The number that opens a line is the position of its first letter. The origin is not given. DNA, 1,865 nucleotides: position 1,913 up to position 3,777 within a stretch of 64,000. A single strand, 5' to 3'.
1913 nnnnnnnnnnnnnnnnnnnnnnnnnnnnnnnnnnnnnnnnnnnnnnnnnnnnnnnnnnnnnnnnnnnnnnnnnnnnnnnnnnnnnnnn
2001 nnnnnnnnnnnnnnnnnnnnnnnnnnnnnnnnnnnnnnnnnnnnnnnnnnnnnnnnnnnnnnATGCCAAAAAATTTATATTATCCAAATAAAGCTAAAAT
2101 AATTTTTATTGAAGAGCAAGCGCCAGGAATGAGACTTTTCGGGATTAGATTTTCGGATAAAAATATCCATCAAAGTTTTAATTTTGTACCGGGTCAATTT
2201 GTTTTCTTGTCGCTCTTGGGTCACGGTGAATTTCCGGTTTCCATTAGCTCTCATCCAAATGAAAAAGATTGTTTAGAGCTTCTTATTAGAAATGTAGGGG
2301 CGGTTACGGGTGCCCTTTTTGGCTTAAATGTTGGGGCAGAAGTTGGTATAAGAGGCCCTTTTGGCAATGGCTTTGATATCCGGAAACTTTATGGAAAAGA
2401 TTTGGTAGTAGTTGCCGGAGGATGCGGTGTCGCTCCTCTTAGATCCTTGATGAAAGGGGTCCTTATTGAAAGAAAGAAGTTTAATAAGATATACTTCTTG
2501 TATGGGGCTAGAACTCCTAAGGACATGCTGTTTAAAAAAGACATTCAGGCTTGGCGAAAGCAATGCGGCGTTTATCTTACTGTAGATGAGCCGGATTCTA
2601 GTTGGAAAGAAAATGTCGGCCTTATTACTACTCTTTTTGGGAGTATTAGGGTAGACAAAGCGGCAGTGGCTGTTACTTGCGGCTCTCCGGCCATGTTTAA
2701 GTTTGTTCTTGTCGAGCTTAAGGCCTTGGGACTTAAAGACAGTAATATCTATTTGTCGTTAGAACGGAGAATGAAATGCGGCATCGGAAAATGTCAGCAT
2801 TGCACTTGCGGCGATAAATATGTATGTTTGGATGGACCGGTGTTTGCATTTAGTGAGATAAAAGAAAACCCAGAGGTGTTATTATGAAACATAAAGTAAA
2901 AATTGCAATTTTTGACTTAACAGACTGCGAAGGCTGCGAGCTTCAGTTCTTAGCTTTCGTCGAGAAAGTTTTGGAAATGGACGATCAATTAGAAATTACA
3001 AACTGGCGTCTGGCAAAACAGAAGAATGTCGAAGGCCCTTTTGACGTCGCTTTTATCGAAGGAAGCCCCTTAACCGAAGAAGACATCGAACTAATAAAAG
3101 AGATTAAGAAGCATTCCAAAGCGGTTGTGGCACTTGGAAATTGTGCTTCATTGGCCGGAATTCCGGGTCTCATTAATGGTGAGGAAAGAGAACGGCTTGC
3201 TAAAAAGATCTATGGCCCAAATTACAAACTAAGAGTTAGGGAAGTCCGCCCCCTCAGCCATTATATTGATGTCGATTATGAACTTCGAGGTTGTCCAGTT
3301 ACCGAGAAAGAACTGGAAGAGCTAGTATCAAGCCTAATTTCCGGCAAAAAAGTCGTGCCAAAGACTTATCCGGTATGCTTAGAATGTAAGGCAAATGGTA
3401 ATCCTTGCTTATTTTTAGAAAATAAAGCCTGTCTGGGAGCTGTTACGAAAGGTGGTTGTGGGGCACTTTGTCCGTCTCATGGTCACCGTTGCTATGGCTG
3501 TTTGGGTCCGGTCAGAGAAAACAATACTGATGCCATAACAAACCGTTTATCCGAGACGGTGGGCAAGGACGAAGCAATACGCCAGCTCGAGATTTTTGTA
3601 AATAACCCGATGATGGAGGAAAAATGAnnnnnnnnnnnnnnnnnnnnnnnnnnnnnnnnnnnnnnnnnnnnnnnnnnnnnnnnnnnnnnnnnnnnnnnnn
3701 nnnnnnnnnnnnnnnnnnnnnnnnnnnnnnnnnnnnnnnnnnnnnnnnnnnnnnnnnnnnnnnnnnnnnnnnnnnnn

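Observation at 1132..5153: Group-3 (sulfhydrogenase-type) NiFe hydrogenase operon with an extension-less large subunit, next to a two-component system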

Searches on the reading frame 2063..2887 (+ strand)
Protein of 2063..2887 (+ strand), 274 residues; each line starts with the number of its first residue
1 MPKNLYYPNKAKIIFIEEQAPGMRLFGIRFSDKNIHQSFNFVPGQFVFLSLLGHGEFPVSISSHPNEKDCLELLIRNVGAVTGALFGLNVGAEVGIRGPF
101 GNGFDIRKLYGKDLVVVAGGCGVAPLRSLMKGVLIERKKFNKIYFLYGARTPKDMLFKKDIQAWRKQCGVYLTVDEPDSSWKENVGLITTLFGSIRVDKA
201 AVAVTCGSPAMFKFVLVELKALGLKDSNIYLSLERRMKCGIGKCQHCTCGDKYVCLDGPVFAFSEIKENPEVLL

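Call 3: search_protein_families(library=pfam, proteins=[window:2063-2887:+])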
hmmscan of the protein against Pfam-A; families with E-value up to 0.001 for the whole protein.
window:2063-2887:+ (274 aa): 3 families
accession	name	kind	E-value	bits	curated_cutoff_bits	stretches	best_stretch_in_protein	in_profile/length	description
PF00175.26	NAD_binding_1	-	2e-14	54.6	22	1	117-215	2-107/109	Oxidoreductase NAD-binding domain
PF10418.14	DHODB_Fe-S_bind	-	1.7e-10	40.9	23.9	1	234-266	1-40/41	Iron-sulfur cluster binding domain of dihydroorotate dehydrogenase B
PF00970.30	FAD_binding_6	-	1e-06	29.4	21.1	1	29-102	18-96/99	Oxidoreductase FAD-binding domain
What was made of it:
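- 2063..2887 (+): hydG, the gamma subunit: an FAD/NAD(P)-binding diaphorase with a C-terminal [2Fe-2S] motif (AsrB/PyrK-like). Pfam NAD_binding_1, DHODB_Fe-S_bind and FAD_binding_6 (call 3).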

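Call 4: search_protein_families(library=ncbifam, proteins=[window:2063-2887:+])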
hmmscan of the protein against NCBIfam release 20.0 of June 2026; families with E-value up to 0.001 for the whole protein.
window:2063-2887:+ (274 aa): 25 families
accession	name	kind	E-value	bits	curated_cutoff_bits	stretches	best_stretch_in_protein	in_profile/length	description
NF006220.0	PRK08345.1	subfamily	6.5e-74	248.8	395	1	3-266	5-287/294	cytochrome-c3 hydrogenase subunit gamma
TIGR02911.1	sulfite_red_B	equivalog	4.7e-65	219.3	288.6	1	36-267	26-257/261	anaerobic sulfite reductase subunit AsrB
NF040830.1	sulfhyd_ShyC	equivalog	1.4e-63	214.8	600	1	4-265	2-280/288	NAD(P)-dependent hydrogenase/sulfhydrogenase 2 subunit gamma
NF040835.1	sulfhyd_HydG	equivalog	3.7e-57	193.8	650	1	4-273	13-291/292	NADPH-dependent hydrogenase/sulfhydrogenase 1 subunit gamma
NF000796.0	PRK00054.1-1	equivalog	1.7e-44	152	224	1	35-267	23-236/254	dihydroorotate dehydrogenase electron transfer subunit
NF000798.0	PRK00054.1-3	equivalog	1.9e-29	103.1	219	1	34-266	24-242/244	dihydroorotate dehydrogenase electron transfer subunit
NF000799.0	PRK00054.1-4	equivalog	1.7e-25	89.6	314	1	42-266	34-256/258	dihydroorotate dehydrogenase electron transfer subunit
NF000797.0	PRK00054.1-2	equivalog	3.2e-23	82.4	270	1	44-264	45-263/267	dihydroorotate dehydrogenase electron transfer subunit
NF009414.0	PRK12778.1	equivalog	2.8e-21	75.5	1103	1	42-264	29-246/752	bifunctional dihydroorotate dehydrogenase B NAD binding subunit/NADPH-dependent glutamate synthase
NF004862.0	PRK06222.1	subfamily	4e-21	75.7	220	1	41-262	28-244/281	sulfide/dihydroorotate dehydrogenase-like FAD/NAD-binding protein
NF040810.1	BenC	equivalog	8.6e-18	64.6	430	1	34-230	127-326/333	benzoate 1,2-dioxygenase electron transfer component BenC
NF004470.0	PRK05802.1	equivalog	2.2e-16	59.8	313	1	11-249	68-303/330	sulfide/dihydroorotate dehydrogenase-like FAD/NAD-binding protein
NF045803.1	MethMoxFADbindMmoC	equivalog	1.2e-15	57.1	500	1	30-231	129-337/343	aromatic/alkene monooxygenase hydroxylase FAD-binding subunit MmoC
NF008822.0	PRK11872.1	equivalog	1.3e-15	57.3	402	1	34-231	130-332/341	anthranilate 1,2-dioxygenase electron transfer component AntC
TIGR01941.1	nqrF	equivalog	3.9e-14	52.4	295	1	77-231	238-400/405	NADH:ubiquinone reductase (Na(+)-transporting) subunit F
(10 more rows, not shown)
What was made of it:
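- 2063..2887 (+): NCBIfam hydrogenase gamma 249 bits, ShyC 215 bits, HydG 194 bits (call 4).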

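Call 51: search_solved_structures(query=window:2063-2887:+, max_evalue=0.00001, show_alignments=1)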
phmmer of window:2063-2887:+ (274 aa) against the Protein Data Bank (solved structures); distinct sequences matched with E-value up to 0.00001: 27.
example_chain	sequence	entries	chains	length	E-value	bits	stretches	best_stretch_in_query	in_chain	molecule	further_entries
9nez_C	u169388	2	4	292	6.1e-53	183.3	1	4-272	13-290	Sulfhydrogenase 1 subunit gamma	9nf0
5ksw_B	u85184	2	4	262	3.5e-22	82.4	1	42-263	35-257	Dihydroorotate dehydrogenase B (NAD(+)), electron transfer subunit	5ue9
1ep1_B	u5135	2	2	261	1.4e-20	77.2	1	42-264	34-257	DIHYDROOROTATE DEHYDROGENASE B (PYRK SUBUNIT)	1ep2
1ep3_B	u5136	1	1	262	1.4e-20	77.1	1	42-264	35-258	DIHYDROOROTATE DEHYDROGENASE B (PYRK SUBUNIT)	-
4ylf_A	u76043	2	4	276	5.3e-14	55.6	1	41-266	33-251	Dihydroorotate dehydrogenase B (NAD(+)), electron transfer subunit homolog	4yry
7qty_A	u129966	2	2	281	1.8e-12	50.5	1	79-231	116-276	Na(+)-translocating NADH-quinone reductase subunit F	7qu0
7rom_A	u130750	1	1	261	5.2e-12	49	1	66-228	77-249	NADH-cytochrome b5 reductase 1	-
5yly_A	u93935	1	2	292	1.1e-11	48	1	83-216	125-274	Nitrate reductase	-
8ad3_A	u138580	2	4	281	3.3e-11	46.4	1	79-231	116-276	Na(+)-translocating NADH-quinone reductase subunit F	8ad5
4u9u_A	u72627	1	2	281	3.4e-11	46.3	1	79-231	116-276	Na(+)-translocating NADH-quinone reductase subunit F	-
8ad4_A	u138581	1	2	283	3.5e-11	46.3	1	79-231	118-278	Na(+)-translocating NADH-quinone reductase subunit F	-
4uaj_A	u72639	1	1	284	3.5e-11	46.3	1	79-231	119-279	Na(+)-translocating NADH-quinone reductase subunit F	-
8a1t_F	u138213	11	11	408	7.5e-11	45.2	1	79-231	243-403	Na(+)-translocating NADH-quinone reductase subunit F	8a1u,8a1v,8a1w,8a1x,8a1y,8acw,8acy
7xk3_F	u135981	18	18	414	7.5e-11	45.2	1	79-231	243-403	Na(+)-translocating NADH-quinone reductase subunit F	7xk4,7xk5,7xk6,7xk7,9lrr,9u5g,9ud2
7qu3_A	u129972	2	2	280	9.6e-11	44.9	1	79-231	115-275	Na(+)-translocating NADH-quinone reductase subunit F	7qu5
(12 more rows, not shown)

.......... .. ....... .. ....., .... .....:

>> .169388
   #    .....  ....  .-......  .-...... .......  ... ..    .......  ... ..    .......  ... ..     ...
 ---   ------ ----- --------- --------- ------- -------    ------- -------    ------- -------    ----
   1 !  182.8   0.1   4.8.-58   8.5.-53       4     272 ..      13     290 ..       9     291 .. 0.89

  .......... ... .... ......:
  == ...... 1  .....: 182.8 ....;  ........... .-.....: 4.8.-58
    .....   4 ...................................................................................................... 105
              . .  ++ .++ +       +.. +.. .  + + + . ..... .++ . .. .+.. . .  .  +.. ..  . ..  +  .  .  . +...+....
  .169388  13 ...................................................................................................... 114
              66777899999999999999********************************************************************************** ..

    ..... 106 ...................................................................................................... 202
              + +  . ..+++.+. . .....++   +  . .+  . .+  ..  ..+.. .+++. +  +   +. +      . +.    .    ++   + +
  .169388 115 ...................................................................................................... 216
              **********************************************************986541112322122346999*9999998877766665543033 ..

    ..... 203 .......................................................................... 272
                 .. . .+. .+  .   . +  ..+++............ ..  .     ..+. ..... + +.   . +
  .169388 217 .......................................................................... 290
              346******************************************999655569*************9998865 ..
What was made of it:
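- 2063..2887 (+): Best PDB hit is SHI gamma, 9nez_C, E = 6e-53 (call 51).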

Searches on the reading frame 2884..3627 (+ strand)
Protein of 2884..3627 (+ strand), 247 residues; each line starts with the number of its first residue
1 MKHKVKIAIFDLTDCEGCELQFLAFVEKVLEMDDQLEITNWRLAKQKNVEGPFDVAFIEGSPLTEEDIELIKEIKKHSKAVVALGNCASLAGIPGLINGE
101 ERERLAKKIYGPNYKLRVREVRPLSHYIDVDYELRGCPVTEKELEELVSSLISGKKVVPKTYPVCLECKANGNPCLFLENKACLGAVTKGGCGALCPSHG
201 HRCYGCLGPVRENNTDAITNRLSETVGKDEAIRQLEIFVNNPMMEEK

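Call 3: search_protein_families(library=pfam, proteins=[window:2884-3627:+])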
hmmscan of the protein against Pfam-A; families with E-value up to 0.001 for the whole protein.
window:2884-3627:+ (247 aa): 1 family
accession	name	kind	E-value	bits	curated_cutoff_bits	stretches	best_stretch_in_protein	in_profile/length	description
PF01058.29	Oxidored_q6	-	7.1e-20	71.5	27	1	15-149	1-126/128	NADH ubiquinone oxidoreductase, 20 Kd subunit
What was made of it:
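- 2884..3627 (+): hydD, the delta subunit: the [NiFe]-hydrogenase small subunit carrying the Fe-S cluster chain. Pfam Oxidored_q6 71.5 bits (call 3).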

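Call 4: search_protein_families(library=ncbifam, proteins=[window:2884-3627:+])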
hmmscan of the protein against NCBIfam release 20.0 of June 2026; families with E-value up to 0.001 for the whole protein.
window:2884-3627:+ (247 aa): 4 families
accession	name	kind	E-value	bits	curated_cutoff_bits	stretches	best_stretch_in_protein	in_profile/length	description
NF040836.1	sulfhyd_HydD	equivalog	2.4e-52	177.7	500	1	2-246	3-253/261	NADPH-dependent hydrogenase/sulfhydrogenase 1 subunit delta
NF040831.1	sulfhyd_ShyD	equivalog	9.8e-51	172.7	460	1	5-239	1-238/240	NAD(P)-dependent hydrogenase/sulfhydrogenase 2 subunit delta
NF045875.1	F420_non_VhuG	exception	1.6e-33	116.2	450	2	1-169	1-181/286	F420-non-reducing hydrogenase subunit VhuG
TIGR03294.1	FrhG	equivalog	9e-14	51.7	245.5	1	4-167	1-156/228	coenzyme F420 hydrogenase subunit gamma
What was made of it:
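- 2884..3627 (+): NCBIfam HydD 178 bits, ShyD 173 bits (call 4).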

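Call 49: search_solved_structures(query=window:2884-3627:+, max_evalue=0.00001, show_alignments=1)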
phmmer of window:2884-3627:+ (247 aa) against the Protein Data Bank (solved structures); distinct sequences matched with E-value up to 0.00001: 11.
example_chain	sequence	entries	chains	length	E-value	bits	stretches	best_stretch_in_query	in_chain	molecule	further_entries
9e15_A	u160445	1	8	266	4.9e-49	170.3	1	4-238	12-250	Sulfhydrogenase 1 subunit delta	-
9nez_A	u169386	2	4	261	6.4e-49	169.9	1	4-238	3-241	Sulfhydrogenase 1 subunit delta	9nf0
9e1j_A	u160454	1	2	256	6.9e-49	169.8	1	4-239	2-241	Sulfhydrogenase 1 subunit delta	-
9sfi_I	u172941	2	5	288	7.4e-27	97.6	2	2-169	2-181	F420-non-reducing hydrogenase small subunit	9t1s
5odc_E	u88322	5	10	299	1.8e-26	96.3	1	5-210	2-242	Methyl-viologen reducing hydrogenase subunit G | Methyl-viologen reducing hydrogenase, subunit G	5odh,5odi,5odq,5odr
9sw2_E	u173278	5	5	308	1e-22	84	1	1-170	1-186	F420-non-reducing hydrogenase subunit G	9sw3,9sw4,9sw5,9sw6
5xf9_C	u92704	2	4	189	4.3e-14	55.8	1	3-156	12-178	NAD-reducing hydrogenase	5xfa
7t2r_E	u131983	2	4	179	7.6e-10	41.9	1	4-98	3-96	NiFe hydrogenase small subunit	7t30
9r51_C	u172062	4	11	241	6.4e-09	38.9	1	31-200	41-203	F420-reducing [NiFe]-hydrogenase from Methanothermococcus thermolithotrophicus subunit gam | F420-reducing [NiFe]-hydrogenase from Methanothermococcus thermolit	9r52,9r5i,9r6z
6qgr_G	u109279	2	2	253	8.5e-08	35.2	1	3-146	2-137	Coenzyme F420 hydrogenase subunit gamma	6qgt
6qii_G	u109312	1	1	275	1e-07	34.9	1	3-146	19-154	Coenzyme F420 hydrogenase subunit gamma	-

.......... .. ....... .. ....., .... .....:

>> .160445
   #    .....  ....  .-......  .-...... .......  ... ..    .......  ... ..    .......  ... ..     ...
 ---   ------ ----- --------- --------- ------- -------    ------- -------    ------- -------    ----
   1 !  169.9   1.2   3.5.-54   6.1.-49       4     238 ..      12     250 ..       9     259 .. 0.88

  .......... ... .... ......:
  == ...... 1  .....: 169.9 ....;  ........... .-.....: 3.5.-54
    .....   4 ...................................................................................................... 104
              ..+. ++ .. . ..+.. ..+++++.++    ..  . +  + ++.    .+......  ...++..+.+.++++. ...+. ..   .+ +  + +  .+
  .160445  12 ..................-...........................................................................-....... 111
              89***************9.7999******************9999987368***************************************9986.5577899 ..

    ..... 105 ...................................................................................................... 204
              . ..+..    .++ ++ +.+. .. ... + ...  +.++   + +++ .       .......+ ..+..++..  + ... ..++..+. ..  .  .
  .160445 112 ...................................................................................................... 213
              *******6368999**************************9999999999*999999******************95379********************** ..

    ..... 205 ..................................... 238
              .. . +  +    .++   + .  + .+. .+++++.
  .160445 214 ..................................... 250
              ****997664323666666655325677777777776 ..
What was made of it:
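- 2884..3627 (+): Best PDB hit is SHI delta, 9e15_A, E = 5e-49, with the Cys motifs aligned (call 49).
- The small subunit has no extra C-terminal docking extension: 247 aa against 256-266 aa in the SHI delta chains (call 49).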
